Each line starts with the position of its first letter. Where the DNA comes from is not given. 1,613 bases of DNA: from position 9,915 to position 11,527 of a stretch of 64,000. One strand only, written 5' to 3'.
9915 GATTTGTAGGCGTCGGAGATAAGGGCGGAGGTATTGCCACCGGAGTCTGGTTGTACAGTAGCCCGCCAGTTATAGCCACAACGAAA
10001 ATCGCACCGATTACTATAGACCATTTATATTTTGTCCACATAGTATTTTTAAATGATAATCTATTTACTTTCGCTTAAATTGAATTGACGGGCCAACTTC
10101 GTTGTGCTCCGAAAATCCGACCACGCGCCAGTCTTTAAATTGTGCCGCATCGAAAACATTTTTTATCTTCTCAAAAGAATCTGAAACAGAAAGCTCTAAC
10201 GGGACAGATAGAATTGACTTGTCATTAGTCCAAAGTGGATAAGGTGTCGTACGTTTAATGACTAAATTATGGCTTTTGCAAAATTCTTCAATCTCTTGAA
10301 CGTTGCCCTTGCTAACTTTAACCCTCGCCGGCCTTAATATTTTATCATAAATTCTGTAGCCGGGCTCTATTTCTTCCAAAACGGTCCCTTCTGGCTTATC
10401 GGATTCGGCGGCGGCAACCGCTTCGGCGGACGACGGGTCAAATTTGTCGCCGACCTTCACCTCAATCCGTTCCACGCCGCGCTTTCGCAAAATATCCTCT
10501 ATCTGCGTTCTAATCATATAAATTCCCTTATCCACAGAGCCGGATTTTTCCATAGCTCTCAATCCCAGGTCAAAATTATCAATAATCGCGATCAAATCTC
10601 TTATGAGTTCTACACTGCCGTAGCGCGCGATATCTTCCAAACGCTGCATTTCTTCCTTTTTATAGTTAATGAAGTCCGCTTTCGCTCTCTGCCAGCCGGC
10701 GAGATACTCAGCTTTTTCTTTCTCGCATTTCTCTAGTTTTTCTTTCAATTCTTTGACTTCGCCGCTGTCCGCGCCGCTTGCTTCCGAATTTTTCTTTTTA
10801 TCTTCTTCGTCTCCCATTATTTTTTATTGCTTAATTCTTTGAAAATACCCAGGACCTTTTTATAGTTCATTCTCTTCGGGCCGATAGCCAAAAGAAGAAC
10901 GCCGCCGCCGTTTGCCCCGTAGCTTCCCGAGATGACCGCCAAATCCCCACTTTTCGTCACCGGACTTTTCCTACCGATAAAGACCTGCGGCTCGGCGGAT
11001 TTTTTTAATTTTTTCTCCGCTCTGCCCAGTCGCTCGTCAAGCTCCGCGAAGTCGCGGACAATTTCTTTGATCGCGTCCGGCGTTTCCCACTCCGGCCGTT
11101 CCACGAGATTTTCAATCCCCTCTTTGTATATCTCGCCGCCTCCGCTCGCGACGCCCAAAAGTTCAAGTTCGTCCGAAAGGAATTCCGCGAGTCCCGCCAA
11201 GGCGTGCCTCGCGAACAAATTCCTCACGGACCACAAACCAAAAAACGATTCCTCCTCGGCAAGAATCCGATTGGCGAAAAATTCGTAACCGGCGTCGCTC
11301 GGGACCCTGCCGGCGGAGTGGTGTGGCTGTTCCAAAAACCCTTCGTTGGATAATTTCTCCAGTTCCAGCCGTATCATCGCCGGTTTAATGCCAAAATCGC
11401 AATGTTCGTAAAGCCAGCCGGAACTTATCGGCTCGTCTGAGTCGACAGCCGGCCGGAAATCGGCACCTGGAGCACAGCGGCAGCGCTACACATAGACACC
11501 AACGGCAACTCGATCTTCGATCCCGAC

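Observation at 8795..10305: Homologous accessory domain of about 75 aa fused to the N-terminus of DnaK and the C-terminus of GrpE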

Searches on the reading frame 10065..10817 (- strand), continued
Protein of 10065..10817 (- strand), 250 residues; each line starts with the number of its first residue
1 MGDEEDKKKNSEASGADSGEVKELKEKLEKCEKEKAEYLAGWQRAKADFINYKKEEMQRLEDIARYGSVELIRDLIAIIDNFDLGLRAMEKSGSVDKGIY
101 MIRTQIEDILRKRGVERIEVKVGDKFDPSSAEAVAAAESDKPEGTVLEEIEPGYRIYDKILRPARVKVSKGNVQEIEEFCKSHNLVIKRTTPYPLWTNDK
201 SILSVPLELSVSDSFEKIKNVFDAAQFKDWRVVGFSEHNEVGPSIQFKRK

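Call 88: search_protein_families(library=ncbifam, proteins=[window:10065-10817:-], max_evalue=1)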
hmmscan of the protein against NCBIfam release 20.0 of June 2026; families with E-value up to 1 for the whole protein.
window:10065-10817:- (250 aa): 27 families (the best 25 are shown)
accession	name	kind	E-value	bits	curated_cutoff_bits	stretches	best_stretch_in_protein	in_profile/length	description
NF010738.0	PRK14140.1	equivalog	9.3e-29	100.5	137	1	9-169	27-190/191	nucleotide exchange factor GrpE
NF010743.0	PRK14145.1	equivalog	7.6e-28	97.8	186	1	6-170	34-200/200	nucleotide exchange factor GrpE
NF010750.0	PRK14153.1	equivalog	4.3e-27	94.9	194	1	4-172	12-189/194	nucleotide exchange factor GrpE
NF010741.0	PRK14143.1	equivalog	1.1e-25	90.5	184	1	4-175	56-231/258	nucleotide exchange factor GrpE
NF010755.0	PRK14158.1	equivalog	5e-23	81.6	200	1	3-170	24-194/198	nucleotide exchange factor GrpE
NF010737.0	PRK14139.1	equivalog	1e-22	80.9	164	1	5-171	21-187/188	nucleotide exchange factor GrpE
NF010754.0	PRK14157.1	equivalog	2.2e-20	73.6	211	1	4-169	62-223/227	nucleotide exchange factor GrpE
NF010739.0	PRK14141.1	equivalog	1.3e-18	67.4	192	1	6-177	20-200/211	nucleotide exchange factor GrpE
NF010759.0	PRK14162.1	equivalog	1.8e-18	66.9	176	1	7-169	27-193/194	nucleotide exchange factor GrpE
NF010749.0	PRK14151.1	equivalog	7.1e-18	64.9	231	1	3-172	3-177/188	nucleotide exchange factor GrpE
NF010757.0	PRK14160.1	equivalog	1.1e-17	64.1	184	1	4-169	46-210/211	nucleotide exchange factor GrpE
NF010744.0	PRK14146.1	equivalog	2.4e-17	63.4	201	1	9-171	40-213/215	nucleotide exchange factor GrpE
NF010753.0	PRK14156.1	equivalog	6.5e-17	62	172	1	7-169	18-179/180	nucleotide exchange factor GrpE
NF010747.0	PRK14149.1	equivalog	4.1e-16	59.1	176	1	7-171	27-190/191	nucleotide exchange factor GrpE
NF010742.0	PRK14144.1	equivalog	6.1e-16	58.8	215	1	6-170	33-198/199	nucleotide exchange factor GrpE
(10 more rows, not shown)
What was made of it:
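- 10308..10817 (-): grpE core, residues 1-170. It is a canonical nucleotide-exchange factor. NCBIfam GrpE equivalogs end at residue 169-172 (call 88).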

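Call 95: find_encoding_contigs(protein=P0089, flank=4000, max_places=2)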
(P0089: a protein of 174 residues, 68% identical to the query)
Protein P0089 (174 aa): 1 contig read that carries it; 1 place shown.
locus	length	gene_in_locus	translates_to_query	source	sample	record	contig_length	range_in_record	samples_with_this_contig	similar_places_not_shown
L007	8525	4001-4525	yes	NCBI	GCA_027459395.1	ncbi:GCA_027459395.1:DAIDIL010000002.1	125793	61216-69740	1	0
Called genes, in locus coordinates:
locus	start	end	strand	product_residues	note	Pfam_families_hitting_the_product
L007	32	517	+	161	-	-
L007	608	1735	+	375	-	-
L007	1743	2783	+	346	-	PF00224:PK, PF03328:HpcH_HpaI (faint)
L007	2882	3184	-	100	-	-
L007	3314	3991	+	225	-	PF01628:HrcA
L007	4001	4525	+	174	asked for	PF01025:GrpE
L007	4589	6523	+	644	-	PF00012:HSP70, PF06723:MreB_Mbl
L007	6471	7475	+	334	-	-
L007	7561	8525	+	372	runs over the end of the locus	PF00226:DnaJ, PF01556:DnaJ_C, PF00684:DnaJ_CXXCXGXG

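Call 96: find_encoding_contigs(protein=P0011, flank=4000, max_places=2)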
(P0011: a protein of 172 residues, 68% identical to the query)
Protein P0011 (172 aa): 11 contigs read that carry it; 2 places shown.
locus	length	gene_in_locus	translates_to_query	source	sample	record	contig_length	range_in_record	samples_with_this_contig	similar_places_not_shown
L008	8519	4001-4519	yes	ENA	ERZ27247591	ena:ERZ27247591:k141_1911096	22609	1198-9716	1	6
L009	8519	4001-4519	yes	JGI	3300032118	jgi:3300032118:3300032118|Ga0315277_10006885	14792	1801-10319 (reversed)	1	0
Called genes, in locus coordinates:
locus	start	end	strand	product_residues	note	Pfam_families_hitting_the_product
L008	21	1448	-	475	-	PF01406:tRNA-synt_1e, PF09334:tRNA-synt_1g, PF00133:tRNA-synt_1, PF09334:tRNA-synt_1g (weak), PF01921:tRNA-synt_1f (weak)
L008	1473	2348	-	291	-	PF01544:CorA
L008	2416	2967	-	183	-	-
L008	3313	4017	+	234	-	PF01628:HrcA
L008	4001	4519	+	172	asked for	PF01025:GrpE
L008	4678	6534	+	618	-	PF00012:HSP70, PF06723:MreB_Mbl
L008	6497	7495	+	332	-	-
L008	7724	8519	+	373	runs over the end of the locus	PF00226:DnaJ, PF01556:DnaJ_C, PF00684:DnaJ_CXXCXGXG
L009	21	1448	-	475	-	PF01406:tRNA-synt_1e, PF09334:tRNA-synt_1g, PF00133:tRNA-synt_1, PF09334:tRNA-synt_1g (weak), PF01921:tRNA-synt_1f (weak)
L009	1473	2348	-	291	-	PF01544:CorA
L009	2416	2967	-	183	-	-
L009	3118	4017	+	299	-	PF01628:HrcA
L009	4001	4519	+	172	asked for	PF01025:GrpE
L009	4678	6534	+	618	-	PF00012:HSP70, PF06723:MreB_Mbl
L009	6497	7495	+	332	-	-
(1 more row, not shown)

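Call 97: find_encoding_contigs(protein=P0017, flank=4000, max_places=2)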
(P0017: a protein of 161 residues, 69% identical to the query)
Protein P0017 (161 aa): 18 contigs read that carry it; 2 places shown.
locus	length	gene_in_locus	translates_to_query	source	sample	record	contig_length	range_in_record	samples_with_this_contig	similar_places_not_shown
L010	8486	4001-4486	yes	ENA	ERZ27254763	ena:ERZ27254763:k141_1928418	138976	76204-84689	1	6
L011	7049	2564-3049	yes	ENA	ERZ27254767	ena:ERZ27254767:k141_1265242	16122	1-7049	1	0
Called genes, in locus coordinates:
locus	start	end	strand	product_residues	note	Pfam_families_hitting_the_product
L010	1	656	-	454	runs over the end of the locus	PF00772:DnaB, PF03796:DnaB_C, PF13481:AAA_25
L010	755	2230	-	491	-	PF00133:tRNA-synt_1 (faint), PF01921:tRNA-synt_1f (faint), PF01406:tRNA-synt_1e, PF09334:tRNA-synt_1g, PF09190:DALR_2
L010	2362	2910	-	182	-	-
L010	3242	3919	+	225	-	PF01628:HrcA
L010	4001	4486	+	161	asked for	PF01025:GrpE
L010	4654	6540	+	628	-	PF00012:HSP70, PF06723:MreB_Mbl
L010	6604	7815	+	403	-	-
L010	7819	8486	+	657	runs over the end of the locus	PF00082:Peptidase_S8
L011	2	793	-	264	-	?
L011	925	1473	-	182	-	-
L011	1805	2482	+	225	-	PF01628:HrcA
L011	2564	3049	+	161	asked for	PF01025:GrpE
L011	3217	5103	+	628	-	PF00012:HSP70, PF06723:MreB_Mbl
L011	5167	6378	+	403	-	-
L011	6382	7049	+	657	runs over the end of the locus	PF00082:Peptidase_S8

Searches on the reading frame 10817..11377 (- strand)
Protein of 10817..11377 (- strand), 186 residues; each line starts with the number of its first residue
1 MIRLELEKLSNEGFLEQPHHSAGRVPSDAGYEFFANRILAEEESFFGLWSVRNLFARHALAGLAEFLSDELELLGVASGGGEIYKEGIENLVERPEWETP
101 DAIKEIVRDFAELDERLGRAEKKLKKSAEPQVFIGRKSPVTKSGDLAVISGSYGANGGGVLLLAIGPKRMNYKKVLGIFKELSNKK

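Call 4: search_protein_families(library=pfam, proteins=[window:10817-11377:-], max_evalue=1)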
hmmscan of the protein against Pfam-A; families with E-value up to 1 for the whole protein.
window:10817-11377:- (186 aa): 1 family
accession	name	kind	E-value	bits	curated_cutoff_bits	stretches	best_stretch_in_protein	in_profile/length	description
PF01628.27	HrcA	-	1.4e-12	48.5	22.2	1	67-175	109-214/215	HrcA protein C terminal domain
